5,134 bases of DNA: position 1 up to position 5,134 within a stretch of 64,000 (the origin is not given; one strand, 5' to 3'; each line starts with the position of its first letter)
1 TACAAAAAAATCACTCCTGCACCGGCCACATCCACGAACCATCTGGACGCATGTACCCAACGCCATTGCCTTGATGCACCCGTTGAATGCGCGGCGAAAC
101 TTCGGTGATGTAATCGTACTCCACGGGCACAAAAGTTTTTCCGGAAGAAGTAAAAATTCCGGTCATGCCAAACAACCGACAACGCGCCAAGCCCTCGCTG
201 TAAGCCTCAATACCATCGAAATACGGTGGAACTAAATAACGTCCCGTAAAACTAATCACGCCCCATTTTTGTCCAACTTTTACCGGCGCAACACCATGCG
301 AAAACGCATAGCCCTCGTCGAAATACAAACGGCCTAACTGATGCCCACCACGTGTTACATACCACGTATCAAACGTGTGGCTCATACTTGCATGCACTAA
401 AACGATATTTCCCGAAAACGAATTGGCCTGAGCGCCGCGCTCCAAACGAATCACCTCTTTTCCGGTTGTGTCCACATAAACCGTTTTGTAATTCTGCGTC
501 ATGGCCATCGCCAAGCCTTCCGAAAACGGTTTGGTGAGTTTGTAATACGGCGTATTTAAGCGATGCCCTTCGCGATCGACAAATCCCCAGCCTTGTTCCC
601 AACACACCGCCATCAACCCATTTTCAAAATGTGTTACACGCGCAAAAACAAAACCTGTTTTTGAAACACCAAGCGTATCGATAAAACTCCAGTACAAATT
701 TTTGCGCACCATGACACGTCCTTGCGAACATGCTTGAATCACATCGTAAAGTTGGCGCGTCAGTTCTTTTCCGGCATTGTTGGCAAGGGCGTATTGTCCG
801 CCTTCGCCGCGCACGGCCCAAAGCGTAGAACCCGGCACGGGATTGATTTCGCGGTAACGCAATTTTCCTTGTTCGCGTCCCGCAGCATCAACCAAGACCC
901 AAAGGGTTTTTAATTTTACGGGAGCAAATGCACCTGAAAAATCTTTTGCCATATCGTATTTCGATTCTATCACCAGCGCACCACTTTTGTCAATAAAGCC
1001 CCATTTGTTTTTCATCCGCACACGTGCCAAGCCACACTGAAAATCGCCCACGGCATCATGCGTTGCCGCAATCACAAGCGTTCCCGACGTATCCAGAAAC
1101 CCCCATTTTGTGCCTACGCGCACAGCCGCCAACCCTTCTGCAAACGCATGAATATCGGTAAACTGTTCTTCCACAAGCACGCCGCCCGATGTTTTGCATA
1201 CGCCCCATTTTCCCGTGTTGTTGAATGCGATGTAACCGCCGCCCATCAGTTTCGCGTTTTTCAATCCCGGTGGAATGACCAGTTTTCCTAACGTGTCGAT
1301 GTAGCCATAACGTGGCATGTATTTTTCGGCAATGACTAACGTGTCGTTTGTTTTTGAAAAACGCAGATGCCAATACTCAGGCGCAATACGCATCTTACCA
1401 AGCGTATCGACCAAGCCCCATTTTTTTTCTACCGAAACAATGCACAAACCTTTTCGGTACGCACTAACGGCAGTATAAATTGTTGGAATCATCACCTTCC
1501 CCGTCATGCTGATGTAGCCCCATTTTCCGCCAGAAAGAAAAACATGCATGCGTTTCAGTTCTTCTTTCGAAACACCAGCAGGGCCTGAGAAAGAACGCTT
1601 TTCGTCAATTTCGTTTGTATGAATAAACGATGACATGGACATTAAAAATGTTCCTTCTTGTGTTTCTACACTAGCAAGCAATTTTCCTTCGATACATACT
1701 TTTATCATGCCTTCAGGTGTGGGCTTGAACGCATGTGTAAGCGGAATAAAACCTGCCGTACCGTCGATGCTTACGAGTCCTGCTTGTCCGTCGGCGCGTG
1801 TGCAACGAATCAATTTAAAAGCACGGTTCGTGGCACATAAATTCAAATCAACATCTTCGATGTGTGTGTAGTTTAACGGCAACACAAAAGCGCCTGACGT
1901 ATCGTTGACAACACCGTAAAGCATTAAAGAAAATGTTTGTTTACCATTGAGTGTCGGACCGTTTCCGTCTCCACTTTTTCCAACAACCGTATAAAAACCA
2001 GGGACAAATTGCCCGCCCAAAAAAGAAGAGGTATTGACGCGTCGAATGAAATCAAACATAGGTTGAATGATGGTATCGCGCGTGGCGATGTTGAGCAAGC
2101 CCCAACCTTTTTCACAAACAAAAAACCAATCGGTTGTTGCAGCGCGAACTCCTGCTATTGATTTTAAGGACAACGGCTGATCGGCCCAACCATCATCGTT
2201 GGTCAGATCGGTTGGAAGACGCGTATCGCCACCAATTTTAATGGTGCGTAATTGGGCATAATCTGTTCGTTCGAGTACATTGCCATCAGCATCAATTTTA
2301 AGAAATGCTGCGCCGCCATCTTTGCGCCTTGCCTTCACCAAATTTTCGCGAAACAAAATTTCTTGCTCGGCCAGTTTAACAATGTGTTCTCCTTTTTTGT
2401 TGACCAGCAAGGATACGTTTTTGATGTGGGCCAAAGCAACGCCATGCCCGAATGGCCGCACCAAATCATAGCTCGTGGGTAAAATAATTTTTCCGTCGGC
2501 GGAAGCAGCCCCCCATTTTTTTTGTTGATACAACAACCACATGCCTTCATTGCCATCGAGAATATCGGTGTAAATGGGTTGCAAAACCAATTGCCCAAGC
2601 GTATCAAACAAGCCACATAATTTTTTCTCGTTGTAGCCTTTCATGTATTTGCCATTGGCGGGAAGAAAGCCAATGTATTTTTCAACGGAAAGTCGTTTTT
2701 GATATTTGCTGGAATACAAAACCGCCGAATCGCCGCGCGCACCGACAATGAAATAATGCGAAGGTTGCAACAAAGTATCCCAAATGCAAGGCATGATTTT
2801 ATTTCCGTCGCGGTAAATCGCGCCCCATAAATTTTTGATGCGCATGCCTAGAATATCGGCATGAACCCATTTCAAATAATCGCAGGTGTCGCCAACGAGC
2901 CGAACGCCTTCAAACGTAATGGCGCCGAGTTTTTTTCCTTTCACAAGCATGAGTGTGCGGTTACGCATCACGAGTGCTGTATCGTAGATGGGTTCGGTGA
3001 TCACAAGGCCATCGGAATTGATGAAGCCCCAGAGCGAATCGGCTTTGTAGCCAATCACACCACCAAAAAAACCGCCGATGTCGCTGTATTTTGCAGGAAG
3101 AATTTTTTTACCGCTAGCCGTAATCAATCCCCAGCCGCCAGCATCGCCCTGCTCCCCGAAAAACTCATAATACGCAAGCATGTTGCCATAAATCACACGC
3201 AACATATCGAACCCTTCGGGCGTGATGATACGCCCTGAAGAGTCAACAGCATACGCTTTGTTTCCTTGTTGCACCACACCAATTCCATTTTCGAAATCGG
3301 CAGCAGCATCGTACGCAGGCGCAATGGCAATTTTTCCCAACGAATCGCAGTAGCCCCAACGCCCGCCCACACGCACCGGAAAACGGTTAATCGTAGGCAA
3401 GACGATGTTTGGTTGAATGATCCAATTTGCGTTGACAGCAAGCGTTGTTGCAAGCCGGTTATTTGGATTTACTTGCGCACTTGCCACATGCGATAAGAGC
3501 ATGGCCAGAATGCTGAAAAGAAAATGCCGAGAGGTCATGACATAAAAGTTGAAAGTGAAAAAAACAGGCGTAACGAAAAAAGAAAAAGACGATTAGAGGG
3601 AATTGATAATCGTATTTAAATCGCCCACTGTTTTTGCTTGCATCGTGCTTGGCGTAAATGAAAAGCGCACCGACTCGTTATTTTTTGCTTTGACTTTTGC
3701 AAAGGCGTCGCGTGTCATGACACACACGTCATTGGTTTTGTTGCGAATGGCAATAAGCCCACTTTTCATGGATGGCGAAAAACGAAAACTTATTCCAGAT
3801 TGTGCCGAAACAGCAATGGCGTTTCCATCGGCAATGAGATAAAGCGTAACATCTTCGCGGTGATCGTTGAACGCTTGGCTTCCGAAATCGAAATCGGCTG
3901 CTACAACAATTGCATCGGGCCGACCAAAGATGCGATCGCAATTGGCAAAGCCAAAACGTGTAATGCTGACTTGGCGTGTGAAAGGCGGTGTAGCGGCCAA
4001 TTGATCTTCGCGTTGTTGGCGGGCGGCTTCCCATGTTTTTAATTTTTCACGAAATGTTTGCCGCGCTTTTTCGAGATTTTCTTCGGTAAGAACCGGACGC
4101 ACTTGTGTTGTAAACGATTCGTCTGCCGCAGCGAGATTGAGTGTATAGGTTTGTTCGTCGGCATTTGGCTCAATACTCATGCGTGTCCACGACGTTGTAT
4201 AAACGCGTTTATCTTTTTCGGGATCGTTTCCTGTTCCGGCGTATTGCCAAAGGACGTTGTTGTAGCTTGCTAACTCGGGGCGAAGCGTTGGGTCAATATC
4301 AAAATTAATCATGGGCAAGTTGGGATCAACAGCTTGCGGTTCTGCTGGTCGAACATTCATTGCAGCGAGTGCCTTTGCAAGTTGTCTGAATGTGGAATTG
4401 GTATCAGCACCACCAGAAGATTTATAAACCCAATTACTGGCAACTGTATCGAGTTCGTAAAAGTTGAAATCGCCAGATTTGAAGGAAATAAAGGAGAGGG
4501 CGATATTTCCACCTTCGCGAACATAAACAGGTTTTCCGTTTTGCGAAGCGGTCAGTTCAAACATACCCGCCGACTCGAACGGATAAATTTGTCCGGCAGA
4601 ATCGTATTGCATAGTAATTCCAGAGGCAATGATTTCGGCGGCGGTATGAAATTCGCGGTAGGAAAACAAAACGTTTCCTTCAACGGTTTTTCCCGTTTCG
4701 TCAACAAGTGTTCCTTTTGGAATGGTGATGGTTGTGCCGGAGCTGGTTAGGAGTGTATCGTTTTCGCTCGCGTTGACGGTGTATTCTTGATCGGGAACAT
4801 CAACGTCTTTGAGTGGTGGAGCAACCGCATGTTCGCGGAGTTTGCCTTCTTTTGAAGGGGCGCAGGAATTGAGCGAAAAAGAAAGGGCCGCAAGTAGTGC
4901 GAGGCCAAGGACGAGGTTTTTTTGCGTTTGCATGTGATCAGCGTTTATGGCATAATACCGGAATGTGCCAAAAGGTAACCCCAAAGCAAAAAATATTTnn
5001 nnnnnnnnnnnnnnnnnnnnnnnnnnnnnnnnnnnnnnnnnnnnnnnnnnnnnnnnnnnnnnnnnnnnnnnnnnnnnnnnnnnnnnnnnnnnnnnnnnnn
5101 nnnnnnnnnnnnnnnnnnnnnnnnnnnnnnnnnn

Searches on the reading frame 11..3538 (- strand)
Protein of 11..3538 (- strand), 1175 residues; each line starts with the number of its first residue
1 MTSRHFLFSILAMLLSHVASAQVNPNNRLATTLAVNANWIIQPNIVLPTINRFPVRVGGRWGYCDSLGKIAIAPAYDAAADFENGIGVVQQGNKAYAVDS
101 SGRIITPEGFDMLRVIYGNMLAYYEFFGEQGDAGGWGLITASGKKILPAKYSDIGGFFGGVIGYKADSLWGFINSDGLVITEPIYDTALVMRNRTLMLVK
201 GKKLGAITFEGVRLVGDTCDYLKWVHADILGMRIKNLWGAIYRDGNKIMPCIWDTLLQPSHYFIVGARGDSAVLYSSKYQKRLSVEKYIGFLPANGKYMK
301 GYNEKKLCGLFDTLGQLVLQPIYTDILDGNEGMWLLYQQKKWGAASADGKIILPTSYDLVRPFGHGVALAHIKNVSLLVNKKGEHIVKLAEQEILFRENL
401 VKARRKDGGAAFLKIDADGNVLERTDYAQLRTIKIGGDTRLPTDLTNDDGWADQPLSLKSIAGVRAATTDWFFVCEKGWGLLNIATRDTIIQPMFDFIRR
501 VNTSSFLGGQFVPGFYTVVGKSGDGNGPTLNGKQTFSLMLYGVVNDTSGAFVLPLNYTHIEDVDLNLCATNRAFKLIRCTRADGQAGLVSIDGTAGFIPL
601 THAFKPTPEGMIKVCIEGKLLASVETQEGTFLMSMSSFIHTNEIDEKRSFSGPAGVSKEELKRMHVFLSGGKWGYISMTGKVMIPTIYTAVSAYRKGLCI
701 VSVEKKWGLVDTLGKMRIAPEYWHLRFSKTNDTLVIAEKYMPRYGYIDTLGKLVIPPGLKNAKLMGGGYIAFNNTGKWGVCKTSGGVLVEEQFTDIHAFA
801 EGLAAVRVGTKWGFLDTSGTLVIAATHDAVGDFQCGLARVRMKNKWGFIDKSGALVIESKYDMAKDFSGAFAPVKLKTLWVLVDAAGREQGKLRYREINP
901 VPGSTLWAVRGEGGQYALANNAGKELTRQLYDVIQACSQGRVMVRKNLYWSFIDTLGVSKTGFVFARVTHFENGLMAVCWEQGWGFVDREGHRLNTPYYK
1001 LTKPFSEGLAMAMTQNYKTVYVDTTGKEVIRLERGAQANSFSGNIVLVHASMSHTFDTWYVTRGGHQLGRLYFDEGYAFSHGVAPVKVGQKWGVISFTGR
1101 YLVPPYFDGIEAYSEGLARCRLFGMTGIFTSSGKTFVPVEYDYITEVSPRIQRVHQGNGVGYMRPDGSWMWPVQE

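Call 16: search_protein_families(library=ncbifam, proteins=[window:11-3538:-], max_evalue=0.00001)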
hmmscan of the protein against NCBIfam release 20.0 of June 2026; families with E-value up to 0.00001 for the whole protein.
window:11-3538:- (1175 aa): 0 families

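Call 17: search_protein_families(library=pfam, proteins=[window:11-3538:-], max_evalue=0.00001)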
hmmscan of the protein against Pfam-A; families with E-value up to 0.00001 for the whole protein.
window:11-3538:- (1175 aa): 1 family
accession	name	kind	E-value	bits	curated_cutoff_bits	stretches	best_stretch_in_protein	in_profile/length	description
PF14903.11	WG_beta_rep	-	3e-94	309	25.6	4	61-94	1-34/35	WG containing repeat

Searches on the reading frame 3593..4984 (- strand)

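Call 16: search_protein_families(library=ncbifam, proteins=[window:3593-4984:-], max_evalue=0.00001)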
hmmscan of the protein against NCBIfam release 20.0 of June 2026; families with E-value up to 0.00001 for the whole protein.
window:3593-4984:- (463 aa): 0 families

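Call 17: search_protein_families(library=pfam, proteins=[window:3593-4984:-], max_evalue=0.00001)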
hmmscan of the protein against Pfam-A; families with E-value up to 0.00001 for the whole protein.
window:3593-4984:- (463 aa): 0 families

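Call 75: search_protein_families(library=pfam, proteins=[window:3593-4933:-], max_evalue=1)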
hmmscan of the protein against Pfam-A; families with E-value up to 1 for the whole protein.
window:3593-4933:- (446 aa): 1 family
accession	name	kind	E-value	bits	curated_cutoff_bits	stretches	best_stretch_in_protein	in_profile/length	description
PF09954.14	DUF2188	-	0.98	10.1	22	0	167-194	10-37/62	Uncharacterized protein conserved in bacteria (DUF2188)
